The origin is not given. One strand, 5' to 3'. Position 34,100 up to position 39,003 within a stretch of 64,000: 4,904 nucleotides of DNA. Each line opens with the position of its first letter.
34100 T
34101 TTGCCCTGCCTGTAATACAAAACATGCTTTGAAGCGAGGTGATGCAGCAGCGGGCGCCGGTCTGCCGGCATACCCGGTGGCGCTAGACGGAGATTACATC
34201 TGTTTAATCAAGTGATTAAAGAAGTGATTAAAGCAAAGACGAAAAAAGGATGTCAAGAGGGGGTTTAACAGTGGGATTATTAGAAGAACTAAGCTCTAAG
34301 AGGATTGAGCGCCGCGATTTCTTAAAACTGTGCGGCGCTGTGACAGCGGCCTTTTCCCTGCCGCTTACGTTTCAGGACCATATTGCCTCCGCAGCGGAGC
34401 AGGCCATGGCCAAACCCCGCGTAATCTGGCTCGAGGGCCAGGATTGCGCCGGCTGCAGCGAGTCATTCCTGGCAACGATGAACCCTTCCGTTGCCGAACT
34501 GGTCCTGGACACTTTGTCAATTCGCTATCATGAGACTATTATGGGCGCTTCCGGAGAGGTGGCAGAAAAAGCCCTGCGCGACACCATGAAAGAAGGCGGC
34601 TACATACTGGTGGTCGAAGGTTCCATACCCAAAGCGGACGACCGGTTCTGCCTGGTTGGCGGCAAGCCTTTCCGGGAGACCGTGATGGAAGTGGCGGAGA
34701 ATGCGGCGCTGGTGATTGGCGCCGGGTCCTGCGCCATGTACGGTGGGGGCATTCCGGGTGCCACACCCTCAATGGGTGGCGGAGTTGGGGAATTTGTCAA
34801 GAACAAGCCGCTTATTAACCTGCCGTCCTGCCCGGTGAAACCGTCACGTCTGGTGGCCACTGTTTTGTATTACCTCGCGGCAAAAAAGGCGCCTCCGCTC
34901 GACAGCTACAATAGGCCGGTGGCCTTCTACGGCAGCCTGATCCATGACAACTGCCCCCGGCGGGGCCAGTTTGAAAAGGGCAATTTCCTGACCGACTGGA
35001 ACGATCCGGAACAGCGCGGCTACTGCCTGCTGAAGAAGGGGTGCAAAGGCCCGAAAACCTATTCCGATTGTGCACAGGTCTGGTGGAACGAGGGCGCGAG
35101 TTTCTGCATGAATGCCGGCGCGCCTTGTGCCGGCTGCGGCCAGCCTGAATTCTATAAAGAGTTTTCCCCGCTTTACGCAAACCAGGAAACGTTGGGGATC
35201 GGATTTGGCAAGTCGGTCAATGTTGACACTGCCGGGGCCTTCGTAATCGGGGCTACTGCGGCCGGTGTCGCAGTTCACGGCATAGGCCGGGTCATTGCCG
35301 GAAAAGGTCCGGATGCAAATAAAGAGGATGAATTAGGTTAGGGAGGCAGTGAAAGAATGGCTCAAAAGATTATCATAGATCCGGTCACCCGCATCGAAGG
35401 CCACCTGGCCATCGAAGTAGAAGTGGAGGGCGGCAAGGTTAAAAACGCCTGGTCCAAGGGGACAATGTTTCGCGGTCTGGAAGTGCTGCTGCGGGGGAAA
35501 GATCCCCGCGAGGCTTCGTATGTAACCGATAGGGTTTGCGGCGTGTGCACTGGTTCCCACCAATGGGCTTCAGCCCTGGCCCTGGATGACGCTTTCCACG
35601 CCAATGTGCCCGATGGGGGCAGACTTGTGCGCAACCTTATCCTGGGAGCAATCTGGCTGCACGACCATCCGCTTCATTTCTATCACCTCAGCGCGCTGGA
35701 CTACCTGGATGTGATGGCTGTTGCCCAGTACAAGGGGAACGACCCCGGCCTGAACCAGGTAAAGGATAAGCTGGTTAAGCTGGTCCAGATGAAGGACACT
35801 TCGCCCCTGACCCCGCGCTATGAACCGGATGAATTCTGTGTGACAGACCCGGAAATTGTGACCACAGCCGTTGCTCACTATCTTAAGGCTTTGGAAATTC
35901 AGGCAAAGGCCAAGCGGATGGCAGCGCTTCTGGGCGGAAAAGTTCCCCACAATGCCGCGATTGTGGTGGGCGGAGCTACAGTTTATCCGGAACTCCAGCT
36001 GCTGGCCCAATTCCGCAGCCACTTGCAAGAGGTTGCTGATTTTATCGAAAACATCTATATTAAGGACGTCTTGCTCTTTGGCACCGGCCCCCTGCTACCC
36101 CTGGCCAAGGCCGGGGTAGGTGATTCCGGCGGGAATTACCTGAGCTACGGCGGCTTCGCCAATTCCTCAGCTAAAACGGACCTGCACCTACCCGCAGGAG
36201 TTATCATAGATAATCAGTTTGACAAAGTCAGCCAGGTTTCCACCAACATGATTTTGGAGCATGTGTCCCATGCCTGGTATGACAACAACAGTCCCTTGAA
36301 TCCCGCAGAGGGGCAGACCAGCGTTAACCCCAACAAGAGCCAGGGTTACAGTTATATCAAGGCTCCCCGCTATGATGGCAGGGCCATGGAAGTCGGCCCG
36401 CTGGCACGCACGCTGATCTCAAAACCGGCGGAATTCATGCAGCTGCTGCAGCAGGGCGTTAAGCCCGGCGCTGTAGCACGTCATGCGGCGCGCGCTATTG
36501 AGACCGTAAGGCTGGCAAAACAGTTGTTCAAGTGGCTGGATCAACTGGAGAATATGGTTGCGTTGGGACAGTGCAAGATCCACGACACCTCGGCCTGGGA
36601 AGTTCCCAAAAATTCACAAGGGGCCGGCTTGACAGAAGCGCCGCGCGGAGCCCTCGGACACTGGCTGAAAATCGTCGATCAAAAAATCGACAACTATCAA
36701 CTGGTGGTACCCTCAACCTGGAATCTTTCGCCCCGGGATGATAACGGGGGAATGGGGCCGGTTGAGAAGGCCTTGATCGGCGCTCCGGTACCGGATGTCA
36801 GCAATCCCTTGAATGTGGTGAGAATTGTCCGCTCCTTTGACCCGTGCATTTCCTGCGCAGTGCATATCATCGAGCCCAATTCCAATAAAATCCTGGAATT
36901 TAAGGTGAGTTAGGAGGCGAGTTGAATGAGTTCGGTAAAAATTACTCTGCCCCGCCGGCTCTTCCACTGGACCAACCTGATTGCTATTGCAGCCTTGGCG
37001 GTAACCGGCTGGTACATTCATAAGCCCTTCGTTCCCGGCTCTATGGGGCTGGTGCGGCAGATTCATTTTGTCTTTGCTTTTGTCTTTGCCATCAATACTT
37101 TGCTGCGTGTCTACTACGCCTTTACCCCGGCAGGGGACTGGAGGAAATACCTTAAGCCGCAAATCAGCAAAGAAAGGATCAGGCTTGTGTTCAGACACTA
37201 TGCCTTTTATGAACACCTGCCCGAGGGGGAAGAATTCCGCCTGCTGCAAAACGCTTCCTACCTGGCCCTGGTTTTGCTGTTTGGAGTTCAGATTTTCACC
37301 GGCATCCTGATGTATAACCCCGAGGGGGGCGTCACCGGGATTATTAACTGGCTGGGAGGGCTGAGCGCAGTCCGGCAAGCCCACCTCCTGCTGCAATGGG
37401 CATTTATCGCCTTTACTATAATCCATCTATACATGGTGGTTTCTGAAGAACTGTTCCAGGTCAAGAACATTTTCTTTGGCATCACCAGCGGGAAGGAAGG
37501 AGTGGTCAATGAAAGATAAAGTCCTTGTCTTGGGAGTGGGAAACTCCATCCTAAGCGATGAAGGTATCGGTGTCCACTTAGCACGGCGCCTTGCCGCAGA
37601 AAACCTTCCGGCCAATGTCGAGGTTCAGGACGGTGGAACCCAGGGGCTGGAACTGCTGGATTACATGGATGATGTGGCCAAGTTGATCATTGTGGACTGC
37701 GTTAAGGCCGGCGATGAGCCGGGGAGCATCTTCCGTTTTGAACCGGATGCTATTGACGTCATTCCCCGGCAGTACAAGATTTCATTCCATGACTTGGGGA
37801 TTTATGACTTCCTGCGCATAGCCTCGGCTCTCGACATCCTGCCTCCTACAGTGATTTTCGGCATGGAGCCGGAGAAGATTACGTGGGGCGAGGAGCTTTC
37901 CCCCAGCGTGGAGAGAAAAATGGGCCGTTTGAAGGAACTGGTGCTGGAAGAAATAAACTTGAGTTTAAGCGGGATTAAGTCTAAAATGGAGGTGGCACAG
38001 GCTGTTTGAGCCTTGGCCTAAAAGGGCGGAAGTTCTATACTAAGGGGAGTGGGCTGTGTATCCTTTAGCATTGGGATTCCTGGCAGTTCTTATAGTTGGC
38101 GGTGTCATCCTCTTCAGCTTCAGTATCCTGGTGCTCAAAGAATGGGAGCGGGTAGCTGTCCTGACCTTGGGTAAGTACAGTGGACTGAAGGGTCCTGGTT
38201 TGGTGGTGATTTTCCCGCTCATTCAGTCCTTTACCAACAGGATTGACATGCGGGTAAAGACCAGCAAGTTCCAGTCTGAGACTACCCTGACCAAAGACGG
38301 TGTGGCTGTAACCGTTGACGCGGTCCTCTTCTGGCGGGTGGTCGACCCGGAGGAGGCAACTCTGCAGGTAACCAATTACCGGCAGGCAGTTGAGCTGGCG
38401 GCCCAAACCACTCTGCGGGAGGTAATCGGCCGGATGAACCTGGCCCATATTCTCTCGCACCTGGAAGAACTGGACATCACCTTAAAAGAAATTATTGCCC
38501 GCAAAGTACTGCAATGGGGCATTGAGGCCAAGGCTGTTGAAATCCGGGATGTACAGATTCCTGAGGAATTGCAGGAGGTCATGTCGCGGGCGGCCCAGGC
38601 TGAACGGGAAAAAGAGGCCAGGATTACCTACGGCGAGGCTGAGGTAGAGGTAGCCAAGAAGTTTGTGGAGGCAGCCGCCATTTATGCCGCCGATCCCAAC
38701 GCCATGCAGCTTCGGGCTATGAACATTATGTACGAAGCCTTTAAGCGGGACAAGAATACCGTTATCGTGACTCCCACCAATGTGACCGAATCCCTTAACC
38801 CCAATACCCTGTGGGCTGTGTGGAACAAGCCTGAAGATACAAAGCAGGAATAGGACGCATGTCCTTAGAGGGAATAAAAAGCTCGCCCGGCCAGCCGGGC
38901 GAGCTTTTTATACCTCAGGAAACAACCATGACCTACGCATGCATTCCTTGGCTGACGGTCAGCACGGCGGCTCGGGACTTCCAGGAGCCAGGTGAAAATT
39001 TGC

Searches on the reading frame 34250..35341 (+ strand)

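Call 12: search_protein_families(library=pfam, proteins=[window:34250-35341:+], max_evalue=0.00001)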
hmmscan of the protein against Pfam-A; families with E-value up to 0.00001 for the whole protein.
window:34250-35341:+ (363 aa): 2 families
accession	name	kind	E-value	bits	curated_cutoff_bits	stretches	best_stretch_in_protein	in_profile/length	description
PF14720.11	NiFe_hyd_SSU_C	-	2.4e-29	101.9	27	1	227-309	1-80/80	NiFe/NiFeSe hydrogenase small subunit C-terminal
PF01058.29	Oxidored_q6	-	3.7e-25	88.5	27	1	66-207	1-127/128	NADH ubiquinone oxidoreductase, 20 Kd subunit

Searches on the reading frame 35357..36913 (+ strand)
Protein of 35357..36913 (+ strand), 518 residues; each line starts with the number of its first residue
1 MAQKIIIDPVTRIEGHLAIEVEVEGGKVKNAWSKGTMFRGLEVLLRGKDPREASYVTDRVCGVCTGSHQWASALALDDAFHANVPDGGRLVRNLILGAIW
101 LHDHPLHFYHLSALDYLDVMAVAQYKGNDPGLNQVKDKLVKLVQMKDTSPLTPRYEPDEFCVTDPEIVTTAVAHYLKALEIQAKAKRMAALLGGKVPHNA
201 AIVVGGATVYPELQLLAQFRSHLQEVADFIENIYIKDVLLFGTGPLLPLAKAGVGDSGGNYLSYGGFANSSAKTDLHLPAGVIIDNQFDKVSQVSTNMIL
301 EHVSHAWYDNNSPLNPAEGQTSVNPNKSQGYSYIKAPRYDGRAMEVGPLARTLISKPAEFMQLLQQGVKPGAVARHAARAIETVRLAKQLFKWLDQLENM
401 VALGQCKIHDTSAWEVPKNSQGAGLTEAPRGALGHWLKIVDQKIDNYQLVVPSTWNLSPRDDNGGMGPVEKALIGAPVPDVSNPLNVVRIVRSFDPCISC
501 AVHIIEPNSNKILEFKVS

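Call 12: search_protein_families(library=pfam, proteins=[window:35357-36913:+], max_evalue=0.00001)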
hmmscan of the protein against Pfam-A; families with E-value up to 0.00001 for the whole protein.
window:35357-36913:+ (518 aa): 1 family
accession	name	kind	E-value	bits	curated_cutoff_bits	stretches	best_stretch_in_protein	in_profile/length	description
PF00374.24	NiFeSe_Hases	-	7e-152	507.3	25.8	1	39-503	1-508/508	Nickel-dependent hydrogenase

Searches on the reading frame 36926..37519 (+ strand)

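Call 12: search_protein_families(library=pfam, proteins=[window:36926-37519:+], max_evalue=0.00001)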
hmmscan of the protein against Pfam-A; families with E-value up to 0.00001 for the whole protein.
window:36926-37519:+ (197 aa): 2 families
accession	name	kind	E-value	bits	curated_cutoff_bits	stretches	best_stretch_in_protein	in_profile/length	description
PF01292.26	Ni_hydr_CYTB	-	1.7e-27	96.8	30.1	1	7-184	3-178/179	Prokaryotic cytochrome b561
PF14358.11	DUF4405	-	3.6e-09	37.4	26.7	1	112-170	3-64/66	Domain of unknown function (DUF4405)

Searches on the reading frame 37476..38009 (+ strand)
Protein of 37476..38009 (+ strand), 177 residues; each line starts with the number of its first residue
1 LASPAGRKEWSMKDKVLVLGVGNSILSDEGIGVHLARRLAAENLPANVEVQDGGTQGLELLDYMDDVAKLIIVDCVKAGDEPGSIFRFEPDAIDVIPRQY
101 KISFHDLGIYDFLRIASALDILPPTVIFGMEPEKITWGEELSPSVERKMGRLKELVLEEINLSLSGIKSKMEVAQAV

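Call 12: search_protein_families(library=pfam, proteins=[window:37476-38009:+], max_evalue=0.00001)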
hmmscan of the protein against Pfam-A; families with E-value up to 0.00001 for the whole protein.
window:37476-38009:+ (177 aa): 1 family
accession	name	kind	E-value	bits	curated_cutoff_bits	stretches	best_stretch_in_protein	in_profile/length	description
PF01750.23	HycI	-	2.2e-25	89.4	23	1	33-159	1-130/130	Hydrogenase maturation protease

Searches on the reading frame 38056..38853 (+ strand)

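Call 12: search_protein_families(library=pfam, proteins=[window:38056-38853:+], max_evalue=0.00001)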
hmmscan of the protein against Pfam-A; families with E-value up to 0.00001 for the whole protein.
window:38056-38853:+ (265 aa): 1 family
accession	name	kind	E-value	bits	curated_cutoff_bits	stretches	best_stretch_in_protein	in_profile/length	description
PF01145.31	Band_7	-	1.7e-37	129.6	23.6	1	26-196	2-175/176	SPFH domain / Band 7 family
